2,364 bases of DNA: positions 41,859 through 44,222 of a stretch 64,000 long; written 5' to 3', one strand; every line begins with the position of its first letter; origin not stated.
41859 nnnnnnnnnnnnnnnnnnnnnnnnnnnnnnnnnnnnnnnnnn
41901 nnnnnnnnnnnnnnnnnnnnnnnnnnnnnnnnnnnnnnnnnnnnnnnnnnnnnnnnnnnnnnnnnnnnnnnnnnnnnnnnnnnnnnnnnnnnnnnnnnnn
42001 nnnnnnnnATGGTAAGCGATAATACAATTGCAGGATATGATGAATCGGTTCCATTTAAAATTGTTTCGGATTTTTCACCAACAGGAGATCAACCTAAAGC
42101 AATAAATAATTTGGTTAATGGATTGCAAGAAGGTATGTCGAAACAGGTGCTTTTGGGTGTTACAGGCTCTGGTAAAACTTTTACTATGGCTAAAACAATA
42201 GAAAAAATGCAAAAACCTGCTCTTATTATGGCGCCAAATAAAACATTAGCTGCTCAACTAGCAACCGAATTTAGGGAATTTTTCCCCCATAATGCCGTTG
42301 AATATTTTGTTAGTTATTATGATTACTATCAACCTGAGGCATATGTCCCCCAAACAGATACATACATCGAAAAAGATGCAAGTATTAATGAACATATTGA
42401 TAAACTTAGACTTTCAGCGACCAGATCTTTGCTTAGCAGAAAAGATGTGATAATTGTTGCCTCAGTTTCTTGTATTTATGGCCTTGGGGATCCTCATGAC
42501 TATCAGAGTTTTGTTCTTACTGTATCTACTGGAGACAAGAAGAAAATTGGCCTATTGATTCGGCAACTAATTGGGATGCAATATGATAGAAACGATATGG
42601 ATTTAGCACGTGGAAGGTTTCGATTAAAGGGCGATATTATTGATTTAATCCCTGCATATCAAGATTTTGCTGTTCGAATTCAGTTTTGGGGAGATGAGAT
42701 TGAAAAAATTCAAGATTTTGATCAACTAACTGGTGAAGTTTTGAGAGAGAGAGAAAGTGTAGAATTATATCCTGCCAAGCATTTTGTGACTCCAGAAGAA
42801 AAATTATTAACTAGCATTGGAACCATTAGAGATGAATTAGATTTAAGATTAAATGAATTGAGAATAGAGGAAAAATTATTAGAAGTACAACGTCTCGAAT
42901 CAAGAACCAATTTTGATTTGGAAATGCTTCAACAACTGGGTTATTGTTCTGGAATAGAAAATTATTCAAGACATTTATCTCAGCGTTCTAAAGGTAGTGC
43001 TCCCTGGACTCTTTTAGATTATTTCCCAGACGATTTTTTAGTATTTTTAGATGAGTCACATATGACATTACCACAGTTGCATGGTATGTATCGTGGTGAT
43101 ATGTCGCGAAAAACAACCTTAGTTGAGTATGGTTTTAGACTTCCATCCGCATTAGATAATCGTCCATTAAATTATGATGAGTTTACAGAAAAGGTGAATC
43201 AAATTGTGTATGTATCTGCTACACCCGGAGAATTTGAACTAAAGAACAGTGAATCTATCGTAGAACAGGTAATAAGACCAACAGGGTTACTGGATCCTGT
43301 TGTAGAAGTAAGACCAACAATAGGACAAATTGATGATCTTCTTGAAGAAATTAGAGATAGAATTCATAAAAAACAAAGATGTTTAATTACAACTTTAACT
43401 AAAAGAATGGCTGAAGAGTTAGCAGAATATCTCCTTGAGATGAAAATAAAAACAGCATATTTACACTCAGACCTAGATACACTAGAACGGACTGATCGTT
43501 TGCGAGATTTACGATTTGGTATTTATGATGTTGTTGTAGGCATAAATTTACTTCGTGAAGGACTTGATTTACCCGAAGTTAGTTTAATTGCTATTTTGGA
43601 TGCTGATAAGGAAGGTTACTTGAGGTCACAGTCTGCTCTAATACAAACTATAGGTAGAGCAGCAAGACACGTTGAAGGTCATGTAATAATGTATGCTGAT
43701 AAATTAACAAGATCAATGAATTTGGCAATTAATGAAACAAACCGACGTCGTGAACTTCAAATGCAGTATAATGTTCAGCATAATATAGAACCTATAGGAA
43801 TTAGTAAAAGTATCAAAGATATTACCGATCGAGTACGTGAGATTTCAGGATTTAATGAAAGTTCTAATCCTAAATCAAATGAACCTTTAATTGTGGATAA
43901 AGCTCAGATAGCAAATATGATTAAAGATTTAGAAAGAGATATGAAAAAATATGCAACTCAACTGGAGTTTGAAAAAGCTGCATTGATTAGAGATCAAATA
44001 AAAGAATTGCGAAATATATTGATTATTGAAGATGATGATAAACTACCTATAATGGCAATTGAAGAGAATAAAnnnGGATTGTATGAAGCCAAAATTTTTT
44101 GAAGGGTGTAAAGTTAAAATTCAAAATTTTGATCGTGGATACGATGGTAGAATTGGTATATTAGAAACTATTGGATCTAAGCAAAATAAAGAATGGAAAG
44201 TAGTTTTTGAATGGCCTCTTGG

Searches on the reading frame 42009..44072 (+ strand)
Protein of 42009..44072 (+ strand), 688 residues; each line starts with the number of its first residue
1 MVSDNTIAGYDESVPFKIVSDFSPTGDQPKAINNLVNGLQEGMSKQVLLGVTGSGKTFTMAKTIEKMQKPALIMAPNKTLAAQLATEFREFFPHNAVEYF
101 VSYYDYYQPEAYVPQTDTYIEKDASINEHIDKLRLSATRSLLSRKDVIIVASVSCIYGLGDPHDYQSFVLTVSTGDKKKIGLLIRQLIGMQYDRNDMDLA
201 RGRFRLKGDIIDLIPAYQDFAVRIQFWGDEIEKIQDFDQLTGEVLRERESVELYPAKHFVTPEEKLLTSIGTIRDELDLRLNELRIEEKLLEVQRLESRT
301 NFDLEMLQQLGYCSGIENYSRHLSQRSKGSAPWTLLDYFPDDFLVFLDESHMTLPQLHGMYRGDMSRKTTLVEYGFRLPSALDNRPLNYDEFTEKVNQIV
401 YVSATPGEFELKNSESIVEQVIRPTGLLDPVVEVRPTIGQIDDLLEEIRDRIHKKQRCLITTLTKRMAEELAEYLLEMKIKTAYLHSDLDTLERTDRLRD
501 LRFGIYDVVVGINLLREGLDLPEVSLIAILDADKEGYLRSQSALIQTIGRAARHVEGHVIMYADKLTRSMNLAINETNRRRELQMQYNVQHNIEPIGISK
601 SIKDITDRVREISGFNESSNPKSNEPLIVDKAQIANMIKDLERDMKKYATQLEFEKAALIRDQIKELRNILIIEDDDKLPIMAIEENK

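Call 47: search_protein_families(library=pfam, proteins=[window:42009-44072:+], max_evalue=0.00001)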
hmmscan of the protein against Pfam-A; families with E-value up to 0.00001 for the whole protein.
window:42009-44072:+ (688 aa): 6 families
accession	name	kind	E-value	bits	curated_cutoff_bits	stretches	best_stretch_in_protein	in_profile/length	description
PF17757.6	UvrB_inter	-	3.1e-30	104.6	22.9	1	170-259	1-91/91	UvrB interaction domain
PF12344.14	UvrB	-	2.5e-19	69.3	27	1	561-603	1-43/43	Ultra-violet resistance protein B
PF00271.37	Helicase_C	-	5.5e-19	68.9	23.5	1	441-554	3-109/110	Helicase conserved C-terminal domain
PF04851.21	ResIII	-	3.8e-12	46.9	22.5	1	24-103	4-84/164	Type III restriction enzyme, res subunit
PF02151.25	UVR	-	1e-09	38.2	21.5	1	636-669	2-35/36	UvrB/uvrC motif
PF00270.35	DEAD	-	2.7e-08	34.2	26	1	27-98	3-75/167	DEAD/DEAH box helicase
